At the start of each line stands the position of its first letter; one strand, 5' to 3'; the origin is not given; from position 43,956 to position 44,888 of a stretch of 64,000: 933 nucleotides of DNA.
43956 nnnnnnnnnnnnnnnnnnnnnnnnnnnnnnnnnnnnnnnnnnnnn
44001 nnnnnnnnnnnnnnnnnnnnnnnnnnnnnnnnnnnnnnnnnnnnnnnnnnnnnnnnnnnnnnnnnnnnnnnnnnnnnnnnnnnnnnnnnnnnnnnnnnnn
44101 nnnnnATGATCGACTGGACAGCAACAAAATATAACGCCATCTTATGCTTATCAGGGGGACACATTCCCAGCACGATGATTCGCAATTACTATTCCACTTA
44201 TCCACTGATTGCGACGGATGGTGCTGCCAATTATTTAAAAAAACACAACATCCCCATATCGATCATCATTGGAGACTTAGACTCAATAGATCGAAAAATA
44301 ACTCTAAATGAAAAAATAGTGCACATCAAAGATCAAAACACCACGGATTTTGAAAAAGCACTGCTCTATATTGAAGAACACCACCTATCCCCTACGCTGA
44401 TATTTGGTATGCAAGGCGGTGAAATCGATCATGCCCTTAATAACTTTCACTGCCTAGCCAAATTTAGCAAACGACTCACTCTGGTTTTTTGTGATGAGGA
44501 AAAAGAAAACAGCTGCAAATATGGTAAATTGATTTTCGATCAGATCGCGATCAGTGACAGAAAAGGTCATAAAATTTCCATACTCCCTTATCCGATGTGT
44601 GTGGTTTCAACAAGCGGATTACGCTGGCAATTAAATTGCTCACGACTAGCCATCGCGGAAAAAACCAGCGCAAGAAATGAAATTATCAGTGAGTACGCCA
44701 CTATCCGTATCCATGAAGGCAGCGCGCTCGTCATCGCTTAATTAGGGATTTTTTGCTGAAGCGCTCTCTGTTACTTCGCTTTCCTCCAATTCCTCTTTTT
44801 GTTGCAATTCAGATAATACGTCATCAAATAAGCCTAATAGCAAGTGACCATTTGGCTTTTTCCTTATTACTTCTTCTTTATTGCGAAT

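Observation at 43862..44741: Translationally coupled SemiSWEET-like mini-transporter and thiamine pyrophosphokinase gene pair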

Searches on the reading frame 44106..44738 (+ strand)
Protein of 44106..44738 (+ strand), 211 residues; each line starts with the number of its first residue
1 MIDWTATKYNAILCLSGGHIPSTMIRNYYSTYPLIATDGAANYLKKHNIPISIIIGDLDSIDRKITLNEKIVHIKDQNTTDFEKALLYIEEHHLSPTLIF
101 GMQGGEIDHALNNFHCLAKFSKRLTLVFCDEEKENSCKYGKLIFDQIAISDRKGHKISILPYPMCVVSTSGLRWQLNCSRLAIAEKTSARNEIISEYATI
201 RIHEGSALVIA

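Call 3: search_protein_families(library=pfam, proteins=[window:44106-44738:+], max_evalue=0.01)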
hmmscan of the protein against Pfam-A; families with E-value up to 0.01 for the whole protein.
window:44106-44738:+ (211 aa): 2 families
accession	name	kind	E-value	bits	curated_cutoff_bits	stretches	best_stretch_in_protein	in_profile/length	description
PF04263.21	TPK_catalytic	-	1.1e-18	67.6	30.7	1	34-123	11-107/113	Thiamin pyrophosphokinase, catalytic domain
PF04265.19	TPK_B1_binding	-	9.5e-07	28.8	22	1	151-205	8-65/67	Thiamin pyrophosphokinase, vitamin B1 binding domain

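Call 4: search_protein_families(library=ncbifam, proteins=[window:44106-44738:+], max_evalue=0.01)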
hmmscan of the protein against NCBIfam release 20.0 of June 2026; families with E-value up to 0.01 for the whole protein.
window:44106-44738:+ (211 aa): 1 family
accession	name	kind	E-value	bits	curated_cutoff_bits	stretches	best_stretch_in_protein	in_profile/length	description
TIGR01378.1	thi_PPkinase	equivalog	6.8e-35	120.4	76.4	1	17-210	6-206/206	thiamine diphosphokinase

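Call 14: find_related_loci(query=window:44106-44738:+, collection=genome_contigs, flank=4000)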
Query window:44106-44738:+ (211 aa) in genome_contigs; peptide patterns used: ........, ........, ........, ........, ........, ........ (x = any residue, [..] = any of these).
203 stretches matched a pattern, but none encodes a relative of the query by tblastn (E <= 1e-3).

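Call 28: find_homologous_proteins(query=window:44106-44738:+)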
Query window:44106-44738:+ (211 aa): 120 proteins with E <= 0.001 among 243 candidates.
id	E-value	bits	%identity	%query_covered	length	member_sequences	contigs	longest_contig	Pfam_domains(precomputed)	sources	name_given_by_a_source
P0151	3.2e-138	476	100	100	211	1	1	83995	PF04265.20,PF04263.22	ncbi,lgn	-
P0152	1.1e-34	138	42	100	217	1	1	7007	PF04265.20,PF04263.22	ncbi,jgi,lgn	ncbi:MAG: thiamine pyrophosphokinase [Candidatus Midichloriaceae bacterium]|jgi:thiamine pyrophospho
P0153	3.0e-34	137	41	96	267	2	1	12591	PF04265.20,PF04263.22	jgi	jgi:thiamine pyrophosphokinase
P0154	9.2e-30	122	37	99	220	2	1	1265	PF01973.24,PF04265.20,PF04263.22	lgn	-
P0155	1.0e-29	122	37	99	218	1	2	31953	PF04265.20,PF04263.22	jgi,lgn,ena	-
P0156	1.5e-29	121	35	96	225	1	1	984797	PF04265.20,PF04263.22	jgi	jgi:thiamine pyrophosphokinase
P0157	2.8e-29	121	35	96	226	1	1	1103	PF04263.22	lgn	-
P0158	1.2e-28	118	37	95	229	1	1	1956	PF04265.20,PF04263.22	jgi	jgi:thiamine pyrophosphokinase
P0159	1.5e-28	118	35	96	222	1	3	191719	PF04265.20,PF04263.22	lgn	-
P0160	2.1e-28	118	35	96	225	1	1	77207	PF04263.22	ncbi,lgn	ncbi:MAG: thiamine diphosphokinase [Bacteroidota bacterium]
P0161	9.5e-28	116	36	96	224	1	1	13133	PF04265.20,PF04263.22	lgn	-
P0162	1.3e-27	115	37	97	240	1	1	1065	PF04263.22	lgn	-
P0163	2.6e-27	114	38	83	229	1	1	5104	PF04263.22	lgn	-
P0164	3.1e-27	114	36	98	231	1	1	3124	PF01973.24,PF04265.20,PF04263.22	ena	-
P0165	4.0e-27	113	34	97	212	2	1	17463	PF04265.20,PF04263.22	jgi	jgi:thiamine pyrophosphokinase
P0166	6.1e-27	113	33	100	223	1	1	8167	PF01973.24,PF04263.22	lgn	-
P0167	1.2e-26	112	35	96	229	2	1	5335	PF04263.22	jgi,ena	jgi:thiamine pyrophosphokinase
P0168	2.2e-26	111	35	98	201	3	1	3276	PF04265.20,PF04263.22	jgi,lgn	jgi:thiamine pyrophosphokinase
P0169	3.0e-26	111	36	96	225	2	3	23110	PF01973.24,PF04265.20,PF04263.22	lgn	-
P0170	8.5e-26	109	35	98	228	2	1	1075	PF04265.20,PF04263.22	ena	-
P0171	8.5e-26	109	35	99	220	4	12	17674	PF01973.24,PF04265.20,PF04263.22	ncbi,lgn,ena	-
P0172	1.2e-25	109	36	96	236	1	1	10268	PF04265.20,PF04263.22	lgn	-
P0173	1.6e-25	108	35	98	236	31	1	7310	PF04265.20,PF04263.22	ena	-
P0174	2.0e-25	108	34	96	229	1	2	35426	PF04263.22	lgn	-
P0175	2.4e-25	108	34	95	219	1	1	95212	PF04265.20,PF04263.22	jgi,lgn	jgi:thiamine pyrophosphokinase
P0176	3.3e-25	107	35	96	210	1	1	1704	PF04265.20,PF04263.22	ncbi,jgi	jgi:thiamine pyrophosphokinase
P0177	4.4e-25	107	36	98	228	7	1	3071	PF04263.22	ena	-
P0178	1.3e-24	105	34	98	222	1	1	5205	PF04265.20,PF04263.22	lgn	-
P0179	1.4e-24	105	35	96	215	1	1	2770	PF21275.3,PF04265.20,PF04263.22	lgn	-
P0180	1.5e-24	105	35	98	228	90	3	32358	PF04265.20,PF04263.22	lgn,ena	-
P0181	2.1e-24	105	36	94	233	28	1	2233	PF04265.20,PF04263.22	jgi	-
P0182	3.0e-24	104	32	100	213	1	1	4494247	PF04265.20,PF04263.22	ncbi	-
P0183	3.5e-24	104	34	98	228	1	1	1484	PF04265.20,PF04263.22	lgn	-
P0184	8.6e-24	103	35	91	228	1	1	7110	PF04263.22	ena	-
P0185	8.8e-24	103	34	98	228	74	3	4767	PF04263.22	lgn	-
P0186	1.4e-23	102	32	95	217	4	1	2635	PF04265.20,PF04263.22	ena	-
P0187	1.5e-23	102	34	97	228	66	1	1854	PF04265.20,PF04263.22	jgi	jgi:thiamine pyrophosphokinase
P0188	2.1e-23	101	35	98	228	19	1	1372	PF04263.22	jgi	jgi:thiamine pyrophosphokinase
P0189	2.4e-23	101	36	91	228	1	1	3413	PF04263.22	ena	-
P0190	4.7e-23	100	35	95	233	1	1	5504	PF21275.3,PF04265.20,PF04263.22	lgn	-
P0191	6.3e-23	100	34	96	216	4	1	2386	PF04263.22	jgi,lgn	jgi:thiamine pyrophosphokinase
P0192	6.5e-23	100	35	94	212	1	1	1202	PF04263.22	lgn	-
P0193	7.7e-23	99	36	94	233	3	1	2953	PF04265.20,PF04263.22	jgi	-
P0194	1.5e-22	99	36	95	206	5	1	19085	PF04265.20,PF04263.22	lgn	-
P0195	1.5e-22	99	36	83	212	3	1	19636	PF04265.20,PF04263.22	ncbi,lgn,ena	-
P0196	1.8e-22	98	31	95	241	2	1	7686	PF04263.22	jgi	-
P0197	3.2e-22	97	32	93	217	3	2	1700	PF04263.22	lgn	-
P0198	3.5e-22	97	35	98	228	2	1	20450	PF04265.20,PF04263.22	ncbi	-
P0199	4.1e-22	97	34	92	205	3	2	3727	PF04265.20,PF04263.22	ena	-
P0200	6.7e-22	96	34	84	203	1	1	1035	PF04265.20,PF04263.22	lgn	-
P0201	7.5e-22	96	36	94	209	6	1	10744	PF04265.20,PF04263.22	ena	-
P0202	8.0e-22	96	33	95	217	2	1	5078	PF04263.22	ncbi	-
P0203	1.2e-21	96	35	95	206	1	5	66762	PF04265.20,PF04263.22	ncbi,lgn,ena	-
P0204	4.6e-21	94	37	93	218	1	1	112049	PF04265.20,PF04263.22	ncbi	-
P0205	7.5e-21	93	33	95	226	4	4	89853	PF04265.20,PF04263.22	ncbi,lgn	-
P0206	1.0e-20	93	33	93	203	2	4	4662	PF21275.3,PF04265.20,PF04263.22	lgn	-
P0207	1.6e-20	92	31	95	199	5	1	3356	PF04265.20,PF04263.22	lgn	-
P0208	1.8e-20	92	34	93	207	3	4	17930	PF04265.20,PF04263.22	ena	-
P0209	2.0e-20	92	32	97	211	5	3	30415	PF04265.20,PF04263.22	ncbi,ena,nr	ncbi:MAG: thiamine diphosphokinase [Opitutales bacterium]|nr:thiamine diphosphokinase [Opitutales ba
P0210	5.3e-20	90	33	96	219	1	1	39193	PF04265.20,PF04263.22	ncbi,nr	ncbi:MAG TPA: thiamine diphosphokinase [Candidatus Kapabacteria bacterium]|nr:thiamine diphosphokina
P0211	6.0e-20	90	33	84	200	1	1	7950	PF04265.20,PF04263.22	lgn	-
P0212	2.7e-19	88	30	87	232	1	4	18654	PF04265.20,PF04263.22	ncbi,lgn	ncbi:MAG: thiamine diphosphokinase [Alphaproteobacteria bacterium]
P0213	4.0e-19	87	32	94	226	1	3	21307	PF04265.20,PF04263.22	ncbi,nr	ncbi:MAG: thiamine diphosphokinase [Bacteroidota bacterium]|nr:thiamine diphosphokinase [Bacteroidot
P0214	8.9e-19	86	33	96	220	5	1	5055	PF04265.20,PF04263.22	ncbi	-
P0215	1.5e-18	86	34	95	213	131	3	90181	PF04265.20,PF04263.22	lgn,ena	-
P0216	2.3e-18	85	34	82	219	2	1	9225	PF04265.20,PF04263.22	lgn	-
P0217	3.1e-18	84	33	96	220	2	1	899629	PF04265.20,PF04263.22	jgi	jgi:thiamine pyrophosphokinase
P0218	3.6e-18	84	31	95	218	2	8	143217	PF04265.20,PF04263.22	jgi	jgi:thiamine pyrophosphokinase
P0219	5.2e-18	84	32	84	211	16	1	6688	PF04265.20,PF04263.22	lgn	-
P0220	6.9e-18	83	36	83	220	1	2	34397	PF04265.20,PF04263.22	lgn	-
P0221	9.8e-18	83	35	84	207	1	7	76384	PF04265.20,PF04263.22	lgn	-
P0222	1.2e-17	83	33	95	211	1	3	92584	PF04265.20,PF04263.22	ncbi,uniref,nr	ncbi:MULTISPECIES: thiamine diphosphokinase [unclassified Gilliamella]|uniref:thiamine diphosphokina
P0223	1.4e-17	82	34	95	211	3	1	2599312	PF04265.20,PF04263.22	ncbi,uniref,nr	ncbi:thiamine diphosphokinase [Gilliamella sp. B3022]|uniref:thiamine diphosphokinase n=1 Tax=Gillia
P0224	1.9e-17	82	32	94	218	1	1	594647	PF04265.20,PF04263.22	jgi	jgi:thiamine pyrophosphokinase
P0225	2.2e-17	82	33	90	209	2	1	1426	PF04265.20,PF04263.22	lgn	-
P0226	3.4e-17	81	33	95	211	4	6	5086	PF04265.20,PF04263.22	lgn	-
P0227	4.2e-17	81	32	89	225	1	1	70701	PF04265.20,PF04263.22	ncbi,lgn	-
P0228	5.2e-17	80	33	83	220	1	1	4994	PF04265.20,PF04263.22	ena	-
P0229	1.1e-16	79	30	97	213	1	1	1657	PF04265.20,PF04263.22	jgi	jgi:thiamine pyrophosphokinase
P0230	1.5e-16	79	33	95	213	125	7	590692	PF04265.20,PF04263.22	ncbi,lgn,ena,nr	ncbi:thiamine diphosphokinase [Gilliamella apicola]|nr:thiamine diphosphokinase [Gilliamella apicola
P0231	2.1e-16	78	32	94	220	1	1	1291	PF04265.20,PF04263.22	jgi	jgi:thiamine pyrophosphokinase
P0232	2.1e-16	78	34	84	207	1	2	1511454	PF04265.20,PF04263.22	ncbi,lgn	ncbi:MAG: thiamine diphosphokinase [Flavobacteriales bacterium Tduv]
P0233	5.1e-16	77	32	95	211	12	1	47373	PF04265.20,PF04263.22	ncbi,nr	ncbi:thiamine pyrophosphokinase [Gilliamella sp. Fer2-1]|nr:thiamine pyrophosphokinase [Gilliamella 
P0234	5.5e-16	77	32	96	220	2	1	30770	PF04263.22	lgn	-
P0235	6.8e-16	77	29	94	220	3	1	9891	PF04265.20,PF04263.22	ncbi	-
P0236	7.1e-16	77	33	96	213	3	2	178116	PF04265.20,PF04263.22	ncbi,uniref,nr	ncbi:thiamine diphosphokinase [Gilliamella sp. Pra-s65]|uniref:thiamine diphosphokinase n=1 Tax=uncl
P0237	8.6e-16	76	32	95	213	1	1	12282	PF04265.20,PF04263.22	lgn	-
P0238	1.6e-15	76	32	94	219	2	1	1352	PF04265.20,PF04263.22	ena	-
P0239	2.3e-15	75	31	94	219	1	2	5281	PF04265.20,PF04263.22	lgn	-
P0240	2.3e-15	75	31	94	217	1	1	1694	PF04265.20,PF04263.22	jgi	jgi:thiamine pyrophosphokinase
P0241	2.8e-15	75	30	95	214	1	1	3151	PF04265.20,PF04263.22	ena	-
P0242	6.8e-15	74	32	86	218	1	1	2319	PF04265.20,PF04263.22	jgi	jgi:thiamine pyrophosphokinase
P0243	8.9e-15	73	29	95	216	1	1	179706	PF04265.20,PF04263.22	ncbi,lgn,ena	ncbi:MAG: thiamine diphosphokinase [bacterium]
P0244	9.2e-15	73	31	75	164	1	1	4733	PF04265.20,PF04263.22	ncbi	ncbi:MAG: thiamine diphosphokinase, partial [Flavobacteriales bacterium]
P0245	1.3e-14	73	32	94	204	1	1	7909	PF04265.20,PF04263.22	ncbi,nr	ncbi:MAG: thiamine diphosphokinase [Candidatus Marinimicrobia bacterium]|nr:thiamine diphosphokinase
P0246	2.7e-14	72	33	94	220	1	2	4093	PF04265.20,PF04263.22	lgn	-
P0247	6.6e-14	70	30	83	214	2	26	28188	PF21275.3,PF04265.20,PF04263.22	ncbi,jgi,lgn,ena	-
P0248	1.9e-13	69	30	94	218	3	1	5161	PF04265.20,PF04263.22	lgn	-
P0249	6.3e-13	67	29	94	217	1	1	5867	PF04265.20,PF04263.22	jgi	jgi:thiamine pyrophosphokinase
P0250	1.1e-12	66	28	96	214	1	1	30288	PF04265.20,PF04263.22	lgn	-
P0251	1.4e-12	66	28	94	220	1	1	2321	PF04265.20,PF04263.22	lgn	-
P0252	2.8e-12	65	30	94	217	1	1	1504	PF04265.20,PF04263.22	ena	-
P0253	3.1e-12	65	29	94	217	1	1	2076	PF04265.20,PF04263.22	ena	-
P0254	3.7e-12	65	29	97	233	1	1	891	PF04265.20,PF04263.22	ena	-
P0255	1.5e-11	63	28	93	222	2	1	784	PF04265.20,PF04263.22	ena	-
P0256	4.7e-11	61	28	90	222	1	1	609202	PF04265.20,PF04263.22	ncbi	-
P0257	5.3e-11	61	28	94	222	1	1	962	PF04265.20,PF04263.22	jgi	-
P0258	7.4e-11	60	28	84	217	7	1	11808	PF04265.20,PF04263.22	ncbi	-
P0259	1.7e-10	59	29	94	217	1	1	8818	PF04265.20,PF04263.22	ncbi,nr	ncbi:MAG: thiamine diphosphokinase [Ignavibacteriae bacterium]|nr:thiamine diphosphokinase [Ignaviba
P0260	2.3e-10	59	29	74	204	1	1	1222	PF04265.20,PF04263.22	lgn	-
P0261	2.6e-10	59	30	83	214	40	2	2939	PF04265.20,PF04263.22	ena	-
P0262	3.2e-10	58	27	94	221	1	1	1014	PF01973.24,PF04265.20,PF04263.22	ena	-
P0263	4.9e-10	58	39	50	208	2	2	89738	PF04263.22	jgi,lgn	jgi:thiamine pyrophosphokinase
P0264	4.2e-9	55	28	84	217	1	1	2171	PF04265.20,PF04263.22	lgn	-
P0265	8.6e-9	54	28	91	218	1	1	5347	PF04265.20,PF04263.22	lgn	-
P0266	2.3e-7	49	30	95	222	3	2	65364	PF04265.20,PF04263.22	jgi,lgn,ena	-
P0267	1.4e-6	46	26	68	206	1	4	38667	PF04265.20,PF04263.22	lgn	-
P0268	2.1e-6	46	26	97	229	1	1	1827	PF04265.20,PF04263.22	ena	-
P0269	4.2e-6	45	41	45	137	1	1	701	PF04263.22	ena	-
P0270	3.8e-4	38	30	56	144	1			PF04263.22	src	-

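Call 30: find_related_loci(query=A2, collection=genome_contigs, flank=3000)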
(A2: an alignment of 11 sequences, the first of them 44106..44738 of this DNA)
Query A2 (211 aa) in genome_contigs; peptide patterns used: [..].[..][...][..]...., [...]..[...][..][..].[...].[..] (x = any residue, [..] = any of these).
599 stretches matched a pattern (row limit reached: there are more); 534 encode a relative of the query (tblastn E <= 1e-3); the best 80 are kept; 80 distinct loci.
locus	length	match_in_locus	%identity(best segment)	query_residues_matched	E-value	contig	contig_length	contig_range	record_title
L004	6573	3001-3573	41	8-209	2e-41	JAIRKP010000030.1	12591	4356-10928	MAG: Holosporales bacterium isolate Cc175_bin12 k119_448189, whole genome shotgun sequence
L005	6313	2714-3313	36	10-210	7e-39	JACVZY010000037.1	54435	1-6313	MAG: Ignavibacteria bacterium isolate Clear-D13 NODE_255_length_54435_cov_9.043362, whole genome shotgun sequence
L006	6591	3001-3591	37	12-209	1e-38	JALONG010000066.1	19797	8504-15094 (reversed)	MAG: Candidatus Kapaibacterium sp. isolate Prado071 scaffold_3795, whole genome shotgun sequence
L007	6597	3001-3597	37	8-210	3e-38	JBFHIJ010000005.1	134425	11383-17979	MAG: Chlorobiota bacterium isolate Mix_sand07.2021.05.G.35 k141_1621268_length_134425_cov_12.9997, whole genome shotgun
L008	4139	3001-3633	42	1-211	1e-38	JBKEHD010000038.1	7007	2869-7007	MAG: Candidatus Midichloriaceae bacterium isolate 3300058957_6 Ga0535645_0006452, whole genome shotgun sequence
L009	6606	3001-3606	38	9-211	2e-37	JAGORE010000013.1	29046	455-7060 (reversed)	MAG: Rickettsiales bacterium isolate Gw_Eff_bin_241 Gw_Eff_3025_length_29046_cov_5.268854, whole genome shotgun sequence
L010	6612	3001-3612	36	6-210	3e-37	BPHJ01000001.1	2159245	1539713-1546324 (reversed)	MAG: Candidatus Kapabacteria bacterium KatS3mg039 DNA, contig_576, whole genome shotgun sequence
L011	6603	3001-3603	33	8-210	2e-36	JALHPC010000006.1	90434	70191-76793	MAG: Candidatus Kapaibacterium sp. isolate bin.207 c_000000001524, whole genome shotgun sequence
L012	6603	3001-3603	33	8-210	3e-36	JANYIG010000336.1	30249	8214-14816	MAG: Candidatus Kapaibacterium sp. isolate GL140_2_metabinner_24 GL140_2_k141_3186980, whole genome shotgun sequence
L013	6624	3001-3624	33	2-210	3e-36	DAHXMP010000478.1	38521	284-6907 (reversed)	MAG TPA_asm: Bacteroidetes bacterium isolate clean1621 k141_771725, whole genome shotgun sequence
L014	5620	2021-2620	38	10-210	6e-36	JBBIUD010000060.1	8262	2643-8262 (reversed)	MAG: Chlorobiota bacterium isolate PFF170222_bin_45 NODE_1263_length_8262_cov_2.32956, whole genome shotgun sequence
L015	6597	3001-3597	35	8-208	2e-35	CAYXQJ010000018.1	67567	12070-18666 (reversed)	MAG TPA_asm: uncultured Hyphomicrobiales bacterium isolate SRP329715_co2_289 genome assembly, contig: NODE_832_length_67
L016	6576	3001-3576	36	8-210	2e-35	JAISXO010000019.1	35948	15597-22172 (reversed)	MAG: Puniceicoccales bacterium isolate Nc350_bin186 k119_2496654, whole genome shotgun sequence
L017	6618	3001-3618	31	1-208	1e-34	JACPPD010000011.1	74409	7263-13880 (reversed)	MAG: Ignavibacteria bacterium isolate NC_groundwater_618_Pr5_B-0.1um_48_51 alan_book_18_scaffold_252364, whole genome sh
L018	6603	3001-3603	35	10-211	9e-35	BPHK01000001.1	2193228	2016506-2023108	MAG: Candidatus Kapabacteria bacterium KatS3mg040 DNA, contig_882, whole genome shotgun sequence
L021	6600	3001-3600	33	8-209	1e-34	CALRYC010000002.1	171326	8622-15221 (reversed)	MAG: Chitinophaga pinensis isolate JJ-MA1B5-281-8-m1-bin330 genome assembly, contig: JJ-MA1B5-281-C22, whole genome shot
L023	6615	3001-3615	35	1-210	2e-34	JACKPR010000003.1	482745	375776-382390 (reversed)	MAG: Chlamydiales bacterium isolate HK-STAS-VERR_A-6 HK-STAS-VERR_A-6_3, whole genome shotgun sequence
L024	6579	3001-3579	38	9-210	1e-34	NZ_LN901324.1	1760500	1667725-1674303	Legionella saoudiensis strain LS-1, whole genome shotgun sequence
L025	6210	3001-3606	33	2-208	3e-34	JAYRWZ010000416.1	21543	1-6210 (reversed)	MAG: Chloroflexota bacterium isolate EBPR_ori4bin.19 k141_194342, whole genome shotgun sequence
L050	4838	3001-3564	34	11-209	2e-32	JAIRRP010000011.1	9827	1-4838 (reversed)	MAG: Puniceicoccales bacterium isolate Ct408_bin121 k119_3587433, whole genome shotgun sequence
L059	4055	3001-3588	33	5-211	3e-32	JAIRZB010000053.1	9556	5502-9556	MAG: Puniceicoccales bacterium isolate Gsp477_bin70 k119_2162179, whole genome shotgun sequence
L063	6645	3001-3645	32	1-210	8e-32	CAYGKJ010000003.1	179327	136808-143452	MAG TPA_asm: uncultured bacterium isolate ERP117304_co1_133 genome assembly, contig: NODE_93_length_179327_cov_50.267220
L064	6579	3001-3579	36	8-211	9e-32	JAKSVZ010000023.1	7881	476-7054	MAG: Opitutales bacterium isolate Horse_feces372 MAG372_23, whole genome shotgun sequence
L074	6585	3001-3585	35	8-210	4e-31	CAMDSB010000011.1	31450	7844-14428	MAG: Rickettsia typhi isolate ZE-03apr19-87 genome assembly, contig: ZE-03apr19-C1433, whole genome shotgun sequence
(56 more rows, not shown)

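Call 31: find_encoding_contigs(protein=P0153, flank=4000, max_places=3)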
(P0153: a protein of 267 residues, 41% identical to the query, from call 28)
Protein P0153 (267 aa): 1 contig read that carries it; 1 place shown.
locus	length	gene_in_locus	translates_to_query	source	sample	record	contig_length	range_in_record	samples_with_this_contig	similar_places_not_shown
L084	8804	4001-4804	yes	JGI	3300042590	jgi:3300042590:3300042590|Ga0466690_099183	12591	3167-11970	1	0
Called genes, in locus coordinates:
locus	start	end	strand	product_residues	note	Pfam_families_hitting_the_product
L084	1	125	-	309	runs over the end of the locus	PF02899:Phage_int_SAM_1, PF00589:Phage_integrase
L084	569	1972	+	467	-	PF10021:PARG_cat_microb (weak)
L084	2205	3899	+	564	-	PF17092:PCB_OB (faint), PF23459:S1_RRP5 (faint), PF25522:OB_cyt-4 (faint), PF00575:S1, PF21710:Spt6_S1 (faint), PF00575:S1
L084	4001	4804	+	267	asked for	PF04263:TPK_catalytic, PF04265:TPK_B1_binding (weak)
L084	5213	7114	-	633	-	PF01464:SLT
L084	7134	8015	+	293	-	PF00701:DHDPS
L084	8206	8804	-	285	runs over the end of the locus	-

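Call 32: find_encoding_contigs(protein=P0152, flank=4000, max_places=3)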
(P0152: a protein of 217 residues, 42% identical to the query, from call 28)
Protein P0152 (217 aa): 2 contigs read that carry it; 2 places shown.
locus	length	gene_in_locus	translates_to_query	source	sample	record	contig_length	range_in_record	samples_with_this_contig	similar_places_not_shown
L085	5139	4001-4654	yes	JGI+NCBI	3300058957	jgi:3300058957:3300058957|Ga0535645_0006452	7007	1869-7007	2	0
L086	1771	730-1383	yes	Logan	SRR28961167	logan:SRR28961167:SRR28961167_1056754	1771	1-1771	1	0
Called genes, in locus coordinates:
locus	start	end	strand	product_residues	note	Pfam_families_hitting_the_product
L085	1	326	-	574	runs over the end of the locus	PF03485:Arg_tRNA_synt_N, PF00750:tRNA-synt_1d, PF01921:tRNA-synt_1f (faint), PF00133:tRNA-synt_1 (faint), PF01406:tRNA-synt_1e (faint), PF05746:DALR_1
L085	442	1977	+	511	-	PF01039:Carboxyl_trans, PF03255:ACCA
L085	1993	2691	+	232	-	PF20582:UPF0758_N (weak), PF04002:RadC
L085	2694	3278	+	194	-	PF01195:Pept_tRNA_hydro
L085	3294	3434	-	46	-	-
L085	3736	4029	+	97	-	PF03083:MtN3_slv, PF04193:PQ-loop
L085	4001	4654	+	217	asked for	PF04263:TPK_catalytic, PF04265:TPK_B1_binding (weak)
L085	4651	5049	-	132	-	-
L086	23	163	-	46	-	-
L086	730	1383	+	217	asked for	PF04263:TPK_catalytic, PF04265:TPK_B1_binding (weak)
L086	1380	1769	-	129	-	?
